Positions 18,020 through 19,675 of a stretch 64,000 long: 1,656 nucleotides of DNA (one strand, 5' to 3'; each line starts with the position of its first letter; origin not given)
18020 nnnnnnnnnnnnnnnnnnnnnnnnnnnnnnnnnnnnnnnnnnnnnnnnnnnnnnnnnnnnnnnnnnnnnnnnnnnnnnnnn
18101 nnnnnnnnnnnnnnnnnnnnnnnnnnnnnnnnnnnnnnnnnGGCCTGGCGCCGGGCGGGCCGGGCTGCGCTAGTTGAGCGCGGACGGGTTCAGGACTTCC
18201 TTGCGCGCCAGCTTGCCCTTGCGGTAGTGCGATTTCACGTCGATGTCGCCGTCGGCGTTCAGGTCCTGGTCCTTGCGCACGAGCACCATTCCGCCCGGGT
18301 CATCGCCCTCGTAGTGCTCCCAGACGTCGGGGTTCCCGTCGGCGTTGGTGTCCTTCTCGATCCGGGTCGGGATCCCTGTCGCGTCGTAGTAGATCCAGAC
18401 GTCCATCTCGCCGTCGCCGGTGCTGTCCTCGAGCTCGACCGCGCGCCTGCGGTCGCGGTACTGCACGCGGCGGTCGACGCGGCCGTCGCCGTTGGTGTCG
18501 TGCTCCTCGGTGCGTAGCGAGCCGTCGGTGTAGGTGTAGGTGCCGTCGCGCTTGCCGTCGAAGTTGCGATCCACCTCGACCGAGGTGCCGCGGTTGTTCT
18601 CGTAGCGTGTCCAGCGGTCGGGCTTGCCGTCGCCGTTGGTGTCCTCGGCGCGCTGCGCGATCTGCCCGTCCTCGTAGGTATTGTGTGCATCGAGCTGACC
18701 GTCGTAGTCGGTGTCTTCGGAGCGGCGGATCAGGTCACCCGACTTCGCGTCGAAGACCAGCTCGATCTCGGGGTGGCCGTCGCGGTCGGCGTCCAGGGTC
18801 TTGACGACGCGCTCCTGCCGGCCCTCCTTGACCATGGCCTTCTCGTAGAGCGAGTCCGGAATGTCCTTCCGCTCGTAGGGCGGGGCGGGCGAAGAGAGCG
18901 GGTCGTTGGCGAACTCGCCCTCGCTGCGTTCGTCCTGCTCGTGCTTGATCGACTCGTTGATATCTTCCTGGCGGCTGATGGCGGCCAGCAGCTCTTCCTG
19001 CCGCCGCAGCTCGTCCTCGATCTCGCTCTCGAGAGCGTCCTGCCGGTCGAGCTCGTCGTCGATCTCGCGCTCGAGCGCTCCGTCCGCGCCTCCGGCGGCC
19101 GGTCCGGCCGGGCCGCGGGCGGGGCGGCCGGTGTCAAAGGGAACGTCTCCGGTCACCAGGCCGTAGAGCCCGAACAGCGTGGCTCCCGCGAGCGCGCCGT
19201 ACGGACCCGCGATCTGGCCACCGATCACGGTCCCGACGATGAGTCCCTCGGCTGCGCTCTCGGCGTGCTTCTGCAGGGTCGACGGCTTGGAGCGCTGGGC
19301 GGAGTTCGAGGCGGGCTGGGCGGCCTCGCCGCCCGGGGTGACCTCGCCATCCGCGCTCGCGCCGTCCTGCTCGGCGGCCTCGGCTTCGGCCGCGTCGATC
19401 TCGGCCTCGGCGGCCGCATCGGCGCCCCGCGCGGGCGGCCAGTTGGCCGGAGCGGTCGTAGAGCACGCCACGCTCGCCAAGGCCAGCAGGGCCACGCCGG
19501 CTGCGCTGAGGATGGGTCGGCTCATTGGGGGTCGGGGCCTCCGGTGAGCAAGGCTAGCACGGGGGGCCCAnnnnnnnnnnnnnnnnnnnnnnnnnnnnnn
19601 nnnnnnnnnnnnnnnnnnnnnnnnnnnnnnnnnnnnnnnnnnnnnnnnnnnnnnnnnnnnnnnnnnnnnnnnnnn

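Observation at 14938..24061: Ton/Tol-like proton-motive motor genes clustered with giant Ca-loop repeat proteins instead of a TonB-dependent receptor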

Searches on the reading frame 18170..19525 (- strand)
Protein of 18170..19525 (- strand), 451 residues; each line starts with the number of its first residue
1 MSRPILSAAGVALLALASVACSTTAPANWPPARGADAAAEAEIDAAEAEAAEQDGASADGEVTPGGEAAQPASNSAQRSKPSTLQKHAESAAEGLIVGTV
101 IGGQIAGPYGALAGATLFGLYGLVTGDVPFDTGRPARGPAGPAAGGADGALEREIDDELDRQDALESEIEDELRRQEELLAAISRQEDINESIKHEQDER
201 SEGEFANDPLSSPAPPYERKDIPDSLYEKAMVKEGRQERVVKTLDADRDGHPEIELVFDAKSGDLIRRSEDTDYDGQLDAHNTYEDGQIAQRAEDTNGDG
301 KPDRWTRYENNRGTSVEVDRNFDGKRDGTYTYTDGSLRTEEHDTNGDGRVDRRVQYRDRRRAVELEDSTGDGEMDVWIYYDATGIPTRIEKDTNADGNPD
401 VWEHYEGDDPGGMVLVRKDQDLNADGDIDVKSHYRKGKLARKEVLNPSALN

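Call 4: search_protein_families(library=pfam, proteins=[window:18170-19525:-], max_evalue=0.01)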
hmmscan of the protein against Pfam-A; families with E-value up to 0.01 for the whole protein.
window:18170-19525:- (451 aa): 0 families

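Call 5: search_protein_families(library=ncbifam, proteins=[window:18170-19525:-], max_evalue=0.01)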
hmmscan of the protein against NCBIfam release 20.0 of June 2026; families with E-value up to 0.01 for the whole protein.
window:18170-19525:- (451 aa): 1 family
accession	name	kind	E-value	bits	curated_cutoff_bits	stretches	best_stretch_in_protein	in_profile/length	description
NF050087.1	Lsa25.6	equivalog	2.4e-06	27.3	150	2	340-404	56-128/196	Lsa25.6 family adhesin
